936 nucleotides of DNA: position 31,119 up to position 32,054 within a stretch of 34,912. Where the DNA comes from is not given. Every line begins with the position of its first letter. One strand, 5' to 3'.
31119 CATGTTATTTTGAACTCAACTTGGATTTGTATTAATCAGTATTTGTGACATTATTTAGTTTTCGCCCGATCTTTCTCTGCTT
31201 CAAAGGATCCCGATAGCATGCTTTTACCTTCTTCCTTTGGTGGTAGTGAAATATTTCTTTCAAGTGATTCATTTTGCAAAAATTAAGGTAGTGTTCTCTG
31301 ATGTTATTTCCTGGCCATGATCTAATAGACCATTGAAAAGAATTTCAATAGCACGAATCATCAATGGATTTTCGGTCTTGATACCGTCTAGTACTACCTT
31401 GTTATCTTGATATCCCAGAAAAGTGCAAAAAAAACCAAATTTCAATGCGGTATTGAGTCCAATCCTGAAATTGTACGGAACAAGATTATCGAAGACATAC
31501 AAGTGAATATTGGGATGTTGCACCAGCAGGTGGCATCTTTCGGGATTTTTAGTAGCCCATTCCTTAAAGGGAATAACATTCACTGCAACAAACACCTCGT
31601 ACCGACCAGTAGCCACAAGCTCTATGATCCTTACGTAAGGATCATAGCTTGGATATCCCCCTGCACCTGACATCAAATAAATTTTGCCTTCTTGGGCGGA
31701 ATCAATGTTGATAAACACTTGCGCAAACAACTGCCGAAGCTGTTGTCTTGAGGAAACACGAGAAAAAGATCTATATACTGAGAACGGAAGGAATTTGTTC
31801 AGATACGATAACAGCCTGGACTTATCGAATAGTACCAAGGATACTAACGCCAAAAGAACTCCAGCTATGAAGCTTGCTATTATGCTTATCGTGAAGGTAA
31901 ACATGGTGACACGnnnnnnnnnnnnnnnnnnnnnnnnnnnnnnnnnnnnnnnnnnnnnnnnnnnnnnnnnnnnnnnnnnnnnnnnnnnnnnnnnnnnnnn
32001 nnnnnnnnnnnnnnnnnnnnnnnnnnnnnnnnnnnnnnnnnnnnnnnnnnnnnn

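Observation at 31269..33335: Two-gene cassette: Nudix / polyprenyl-synthase-like fusion plus a membrane-anchored protein, a candidate undescribed system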

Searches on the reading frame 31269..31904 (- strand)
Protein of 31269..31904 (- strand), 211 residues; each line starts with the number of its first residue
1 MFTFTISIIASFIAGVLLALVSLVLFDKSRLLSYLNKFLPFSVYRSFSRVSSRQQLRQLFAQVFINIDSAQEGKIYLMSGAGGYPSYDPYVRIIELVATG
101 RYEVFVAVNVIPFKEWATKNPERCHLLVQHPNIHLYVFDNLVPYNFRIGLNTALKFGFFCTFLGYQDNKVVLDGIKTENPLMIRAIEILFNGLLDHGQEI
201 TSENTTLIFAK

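Call 3: search_protein_families(library=pfam, proteins=[window:31269-31904:-], max_evalue=1)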
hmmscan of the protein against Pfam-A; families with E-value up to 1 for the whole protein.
window:31269-31904:- (211 aa): 0 families

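Call 4: search_protein_families(library=padloc, proteins=[window:31269-31904:-], max_evalue=1)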
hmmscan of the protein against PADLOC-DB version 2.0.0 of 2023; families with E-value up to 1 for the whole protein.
window:31269-31904:- (211 aa): 0 families

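Call 5: search_protein_families(library=ncbifam, proteins=[window:31269-31904:-], max_evalue=1)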
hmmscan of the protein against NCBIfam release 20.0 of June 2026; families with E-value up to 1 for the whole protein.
window:31269-31904:- (211 aa): 1 family
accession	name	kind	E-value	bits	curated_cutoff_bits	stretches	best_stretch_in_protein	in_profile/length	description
NF033608.1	type_I_tox_Fst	subfamily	0.35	10.7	26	1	5-22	3-20/28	type I toxin-antitoxin system Fst family toxin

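Call 10: find_homologous_proteins(query=window:31269-31904:-)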
Query window:31269-31904:- (211 aa): 1 proteins with E <= 0.001 among 566 candidates.
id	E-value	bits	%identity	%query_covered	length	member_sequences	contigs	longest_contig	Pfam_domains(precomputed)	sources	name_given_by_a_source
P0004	9.6e-135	465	100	100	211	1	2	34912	-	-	-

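Call 31: find_homologous_proteins(query=A2, max_evalue=10)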
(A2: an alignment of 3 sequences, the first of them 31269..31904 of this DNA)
Query A2 (3 sequences) (211 aa, profile of the alignment): 7 proteins with E <= 10 among 7230 candidates.
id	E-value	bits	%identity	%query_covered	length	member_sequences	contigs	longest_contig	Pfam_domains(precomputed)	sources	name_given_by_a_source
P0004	5.6e-112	391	100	100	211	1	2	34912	-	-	-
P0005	1.5e-109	383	37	95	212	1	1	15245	-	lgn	-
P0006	3.0e-72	261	46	95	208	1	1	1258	-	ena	-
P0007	3.3e-72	261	45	95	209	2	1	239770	-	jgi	jgi:hypothetical protein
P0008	9.5e-71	256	46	94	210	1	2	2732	-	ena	-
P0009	1.0e-58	217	39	93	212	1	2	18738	-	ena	-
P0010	5.8e-48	182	45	50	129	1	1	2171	-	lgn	-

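Call 33: find_encoding_contigs(protein=P0007, flank=10000)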
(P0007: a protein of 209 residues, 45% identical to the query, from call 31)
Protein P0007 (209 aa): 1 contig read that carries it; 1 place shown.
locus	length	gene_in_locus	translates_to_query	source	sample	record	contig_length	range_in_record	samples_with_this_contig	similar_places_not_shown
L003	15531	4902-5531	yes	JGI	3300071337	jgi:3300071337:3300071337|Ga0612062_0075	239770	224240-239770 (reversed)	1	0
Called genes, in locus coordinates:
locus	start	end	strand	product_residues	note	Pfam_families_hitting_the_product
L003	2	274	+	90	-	?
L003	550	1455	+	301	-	-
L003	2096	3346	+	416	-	PF00078:RVT_1, PF08388:GIIM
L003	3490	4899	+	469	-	PF00293:NUDIX, PF14815:NUDIX_4 (weak)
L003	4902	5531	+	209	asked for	-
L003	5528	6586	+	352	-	PF00070:Pyr_redox (faint), PF01266:DAO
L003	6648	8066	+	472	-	PF03572:Peptidase_S41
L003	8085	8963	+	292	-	PF11138:DUF2911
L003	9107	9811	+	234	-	-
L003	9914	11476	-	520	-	PF05598:DUF772, PF01609:DDE_Tnp_1, PF13751:DDE_Tnp_1_6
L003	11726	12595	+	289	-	PF05598:DUF772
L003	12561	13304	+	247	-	PF01609:DDE_Tnp_1 (weak), PF13751:DDE_Tnp_1_6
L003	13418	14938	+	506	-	PF00756:Esterase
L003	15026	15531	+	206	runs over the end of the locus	-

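Call 34: find_encoding_contigs(protein=P0009, flank=10000)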
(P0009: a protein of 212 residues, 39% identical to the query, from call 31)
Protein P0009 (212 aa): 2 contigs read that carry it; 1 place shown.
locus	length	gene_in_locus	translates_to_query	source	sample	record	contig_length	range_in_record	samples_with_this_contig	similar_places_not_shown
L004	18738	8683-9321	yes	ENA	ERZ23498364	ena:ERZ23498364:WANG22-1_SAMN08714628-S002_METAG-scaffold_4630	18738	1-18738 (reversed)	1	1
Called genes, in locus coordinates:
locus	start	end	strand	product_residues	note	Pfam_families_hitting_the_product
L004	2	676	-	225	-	?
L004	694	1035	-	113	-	-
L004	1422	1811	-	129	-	-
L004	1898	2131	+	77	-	PF24250:HVO_2718 (faint), PF13560:HTH_31, PF12844:HTH_19, PF01381:HTH_3, PF13443:HTH_26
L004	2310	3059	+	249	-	PF08986:DUF1889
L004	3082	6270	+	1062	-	PF13289:SIR2_2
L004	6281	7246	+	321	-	PF01073:3Beta_HSD, PF01370:Epimerase, PF04321:RmlD_sub_bind, PF16363:GDP_Man_Dehyd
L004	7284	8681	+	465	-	PF00293:NUDIX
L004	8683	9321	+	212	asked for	-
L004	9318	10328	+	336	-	-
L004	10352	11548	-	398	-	PF01048:PNP_UDP_1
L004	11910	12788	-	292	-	-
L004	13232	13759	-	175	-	PF00440:TetR_N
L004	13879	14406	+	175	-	PF10604:Polyketide_cyc2 (weak)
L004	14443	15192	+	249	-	PF00106:adh_short, PF01370:Epimerase (weak), PF08659:KR, PF13460:NAD_binding_10 (weak), PF13561:adh_short_C2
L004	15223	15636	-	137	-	PF15601:Imm70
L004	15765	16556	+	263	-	-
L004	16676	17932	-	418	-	PF03150:CCP_MauG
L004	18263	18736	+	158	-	?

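Call 35: find_encoding_contigs(protein=P0008, flank=5000)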
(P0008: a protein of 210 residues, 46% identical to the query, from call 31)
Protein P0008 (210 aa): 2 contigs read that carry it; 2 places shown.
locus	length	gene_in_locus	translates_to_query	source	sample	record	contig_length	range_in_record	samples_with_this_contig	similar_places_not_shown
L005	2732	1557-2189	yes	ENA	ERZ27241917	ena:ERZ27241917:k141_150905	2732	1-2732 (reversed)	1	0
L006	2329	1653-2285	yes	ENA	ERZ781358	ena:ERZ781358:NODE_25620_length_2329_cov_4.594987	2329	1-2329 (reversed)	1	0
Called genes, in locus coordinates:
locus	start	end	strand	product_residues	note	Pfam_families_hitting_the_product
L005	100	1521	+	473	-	PF00293:NUDIX, PF14815:NUDIX_4 (weak), PF00348:polyprenyl_synt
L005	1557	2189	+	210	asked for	-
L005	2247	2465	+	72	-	-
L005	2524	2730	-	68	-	?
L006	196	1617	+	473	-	PF00293:NUDIX, PF14815:NUDIX_4 (weak), PF00348:polyprenyl_synt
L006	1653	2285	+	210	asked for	-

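Call 36: find_encoding_contigs(protein=P0006, flank=5000)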
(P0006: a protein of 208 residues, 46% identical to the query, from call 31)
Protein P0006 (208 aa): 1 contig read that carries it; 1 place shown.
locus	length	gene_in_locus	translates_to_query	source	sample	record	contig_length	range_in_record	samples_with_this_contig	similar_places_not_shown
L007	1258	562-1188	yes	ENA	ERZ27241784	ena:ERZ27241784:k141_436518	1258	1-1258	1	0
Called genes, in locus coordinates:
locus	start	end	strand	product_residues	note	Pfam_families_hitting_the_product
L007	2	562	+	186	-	?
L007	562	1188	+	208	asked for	-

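Call 42: search_protein_representatives(protein=P0004)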
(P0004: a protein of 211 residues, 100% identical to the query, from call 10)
Query: 211 residues. Proteins with E-value up to 0.001 (for the whole library): 13; up to 1e-10: 12; up to 1e-30: 3. The best 13 are listed.
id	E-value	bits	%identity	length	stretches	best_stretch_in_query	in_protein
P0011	3.5e-42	161.0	39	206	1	8-201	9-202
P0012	4.6e-41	157.3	38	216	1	5-203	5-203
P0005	3.0e-38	148.2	37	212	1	1-202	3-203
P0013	2.0e-30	122.6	39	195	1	36-206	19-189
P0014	2.2e-30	122.5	34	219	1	4-201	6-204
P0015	1.1e-28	117.0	35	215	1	6-207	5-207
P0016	2.3e-28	115.9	44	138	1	78-206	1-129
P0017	5.1e-27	111.5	43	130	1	78-203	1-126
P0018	1.9e-26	109.7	32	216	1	7-199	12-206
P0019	3.4e-25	105.6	28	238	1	3-200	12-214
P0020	3.2e-15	73.0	26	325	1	28-198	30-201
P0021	6.7e-13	65.4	31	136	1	78-204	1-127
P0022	1.2e-05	41.7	35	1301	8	72-111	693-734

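Call 47: search_solved_structures(query=A4, max_evalue=10)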
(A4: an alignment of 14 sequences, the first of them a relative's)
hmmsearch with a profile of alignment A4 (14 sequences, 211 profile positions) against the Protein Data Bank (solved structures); distinct sequences matched with E-value up to 10: 0.

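Call 49: find_related_loci(query=A3, collection=genome_contigs, flank=10000)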
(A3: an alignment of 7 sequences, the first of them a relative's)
Query A3 (211 aa) in genome_contigs; peptide patterns used: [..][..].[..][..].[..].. (x = any residue, [..] = any of these).
35 stretches matched a pattern, but none encodes a relative of the query by tblastn (E <= 1e-3).

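Call 52: predict_structure(alignment_id=A3)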
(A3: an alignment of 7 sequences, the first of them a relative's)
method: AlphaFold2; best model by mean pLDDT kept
length: 211 residues; sequences in the alignment: 7
mean_pLDDT: 85.3   pTM: 0.72
mean pLDDT of the five models: 85.3, 84.2, 81.3, 80.4, 79.0
residues with pLDDT >= 90: 93; 70-90: 94; 50-70: 24; < 50: 0
segments of 3 or more residues with pLDDT < 50: none
pLDDT, mean of each block of 10 residues (from residue 1): 81 85 74 63 68 88 83 91 72 89 94 91 92 94 90 93 82 90 94 93 85 70
secondary structure, 60 per line:
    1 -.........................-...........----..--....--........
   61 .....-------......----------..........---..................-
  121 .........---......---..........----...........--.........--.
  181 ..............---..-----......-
elements in order: H2-26 H28-38 E47-50 H53-65 E73-78 H89-98 E102-109 H110-119 H121-129 E133-138 H142-145 E146-151 E156-166 E169-177 H180-194 H205-210

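Call 53: search_protein_families(library=pfam, proteins=[L003:5528-6586:+, L004:9318-10328:+, L004:6281-7246:+, L004:2310-3059:+, L004:3082-6270:+, L004:10352-11548:-, L003:550-1455:+, L005:2247-2465:+], max_evalue=0.01)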
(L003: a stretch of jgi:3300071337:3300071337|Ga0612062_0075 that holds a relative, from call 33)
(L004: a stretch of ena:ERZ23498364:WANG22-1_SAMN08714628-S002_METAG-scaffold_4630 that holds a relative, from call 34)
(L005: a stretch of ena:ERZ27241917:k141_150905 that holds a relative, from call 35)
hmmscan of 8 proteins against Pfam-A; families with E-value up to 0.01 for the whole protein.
L003:5528-6586:+ (352 aa): 7 families
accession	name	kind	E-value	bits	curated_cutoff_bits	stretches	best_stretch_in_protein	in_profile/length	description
PF01266.30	DAO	-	1.7e-14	54.6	27.9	1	6-230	1-233/353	FAD dependent oxidoreductase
PF00070.33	Pyr_redox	-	3.9e-08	34.1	22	1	6-44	1-43/82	Pyridine nucleotide-disulphide oxidoreductase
PF07992.20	Pyr_redox_2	-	3.6e-05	23.8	26.1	1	5-44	143-182/291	Pyridine nucleotide-disulphide oxidoreductase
PF03486.20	HI0933_like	-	0.0001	22.3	50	0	6-72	2-68/244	HI0933-like protein Rossmann domain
PF13450.12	NAD_binding_8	-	0.00013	22.6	21.9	1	9-48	1-40/68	NAD(P)-binding Rossmann-like domain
PF02737.24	3HCDH_N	-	0.0014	19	22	1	6-52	1-47/180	3-hydroxyacyl-CoA dehydrogenase, NAD binding domain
PF02254.24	TrkA_N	-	0.0059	17.3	23.8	0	7-46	1-40/116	TrkA-N domain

L004:9318-10328:+ (336 aa): 1 family
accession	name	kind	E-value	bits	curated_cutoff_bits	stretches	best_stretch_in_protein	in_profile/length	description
PF01266.30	DAO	-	0.00039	20.5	27.9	1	3-85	3-93/353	FAD dependent oxidoreductase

L004:6281-7246:+ (321 aa): 7 families
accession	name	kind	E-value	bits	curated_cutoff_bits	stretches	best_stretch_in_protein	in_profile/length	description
PF01370.27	Epimerase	-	5e-46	157.5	20.9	1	6-233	2-226/240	NAD dependent epimerase/dehydratase family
PF16363.11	GDP_Man_Dehyd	-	1.4e-33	117.2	27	1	6-309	1-330/332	GDP-mannose 4,6 dehydratase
PF01073.25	3Beta_HSD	-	1.5e-16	60.7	22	1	6-238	1-235/280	3-beta hydroxysteroid dehydrogenase/isomerase family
PF04321.23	RmlD_sub_bind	-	6.1e-10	39.1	27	1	6-227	4-192/287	RmlD substrate binding domain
PF02719.21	Polysacc_synt_2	-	5.2e-05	23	20.2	1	6-128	2-128/293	Polysaccharide biosynthesis protein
PF07993.18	NAD_binding_4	-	0.00077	19.1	20.1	0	77-184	88-209/258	Male sterility protein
PF00106.31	adh_short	-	0.002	18.1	26.6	1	4-65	2-59/195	short chain dehydrogenase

L004:2310-3059:+ (249 aa): 0 families

L004:3082-6270:+ (1062 aa): 1 family
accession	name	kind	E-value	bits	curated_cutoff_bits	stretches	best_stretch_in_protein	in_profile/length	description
PF13289.12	SIR2_2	-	4e-09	37.1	24.5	1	140-257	2-123/141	SIR2-like domain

L004:10352-11548:- (398 aa): 1 family
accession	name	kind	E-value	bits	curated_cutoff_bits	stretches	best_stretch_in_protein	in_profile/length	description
PF01048.26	PNP_UDP_1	-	8.5e-13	48.7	25.1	1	156-380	2-219/233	Phosphorylase superfamily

L003:550-1455:+ (301 aa): 1 family
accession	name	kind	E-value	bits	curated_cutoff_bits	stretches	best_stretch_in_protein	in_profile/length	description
PF19560.4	DUF6082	-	0.0025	17.8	26.7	1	47-85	4-42/163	Family of unknown function (DUF6082)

L005:2247-2465:+ (72 aa): 0 families

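Call 56: fold_search(model_id=the predicted structure, library=pdb)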
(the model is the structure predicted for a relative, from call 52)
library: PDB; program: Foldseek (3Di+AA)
matches with E <= 10: 876; with E <= 0.001: 15
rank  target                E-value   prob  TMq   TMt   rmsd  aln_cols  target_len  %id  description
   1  5bpd_C                4.2e-06  1.00  0.47  0.39  13.1       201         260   12  Structure of TrmBL2, an archaeal chromatin protein, shows a novel mode of DNA binding. (released 2015-09-02)
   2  5bpi_C                6.5e-06  1.00  0.47  0.39  13.4       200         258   12  Structure of TrmBL2, an archaeal chromatin protein, shows a novel mode of DNA binding. (released 2015-09-02)
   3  5bpi_D                7.8e-06  1.00  0.49  0.41  13.2       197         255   12  Structure of TrmBL2, an archaeal chromatin protein, shows a novel mode of DNA binding. (released 2015-09-02)
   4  5bpd_D                1.1e-05  1.00  0.49  0.41  13.2       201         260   11  Structure of TrmBL2, an archaeal chromatin protein, shows a novel mode of DNA binding. (released 2015-09-02)
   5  5box_A                1.9e-05  1.00  0.49  0.40  11.2       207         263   12  Structure of TrmBL2, an archaeal chromatin protein, shows a novel mode of DNA binding. (released 2015-09-02)
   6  4urj_A                2.9e-05  1.00  0.48  0.58   5.8       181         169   11  Crystal structure of human BJ-TSA-9 (released 2014-10-01)
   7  4urj_C                3.2e-05  1.00  0.47  0.56   5.8       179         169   12  Crystal structure of human BJ-TSA-9 (released 2014-10-01)
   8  5bqt_A                4.7e-05  1.00  0.46  0.39   9.9       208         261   12  Structure of TrmBL2, an archaeal chromatin protein, shows a novel mode of DNA binding. (released 2015-09-02)
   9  6ehi_D                5.3e-05  1.00  0.43  0.54   6.5       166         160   16  NucT from Helicobacter pylori (released 2018-01-17)
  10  4urj_B                6.4e-05  1.00  0.51  0.60   5.6       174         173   11  Crystal structure of human BJ-TSA-9 (released 2014-10-01)
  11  4urj_D                1.0e-04  1.00  0.50  0.59   5.7       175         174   11  Crystal structure of human BJ-TSA-9 (released 2014-10-01)
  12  6ehi_B                1.4e-04  1.00  0.43  0.55   6.5       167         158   14  NucT from Helicobacter pylori (released 2018-01-17)
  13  6ehi_A                2.1e-04  1.00  0.43  0.54   6.5       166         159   16  NucT from Helicobacter pylori (released 2018-01-17)
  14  2f5t_X                3.8e-04  1.00  0.46  0.42   4.5       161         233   13  Crystal Structure of the sugar binding domain of the archaeal transcriptional regulator TrmB (released 2006-02-21)
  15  1byr                  7.1e-04  1.00  0.42  0.55   6.1       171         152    8  CRYSTAL STRUCTURE OF A PHOSPHOLIPASE D FAMILY MEMBER, NUC FROM SALMONELLA TYPHIMURIUM (released 1999-10-19)
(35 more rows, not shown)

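Call 75: search_solved_structures(query=L003:5528-6586:+, max_evalue=0.01)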
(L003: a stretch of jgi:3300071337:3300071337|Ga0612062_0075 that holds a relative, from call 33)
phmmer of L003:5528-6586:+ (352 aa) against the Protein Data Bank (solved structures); distinct sequences matched with E-value up to 0.01: 1.
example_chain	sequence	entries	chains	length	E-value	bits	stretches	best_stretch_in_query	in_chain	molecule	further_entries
4x9m_A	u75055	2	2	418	0.0012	21.4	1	6-57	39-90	L-alpha-glycerophosphate oxidase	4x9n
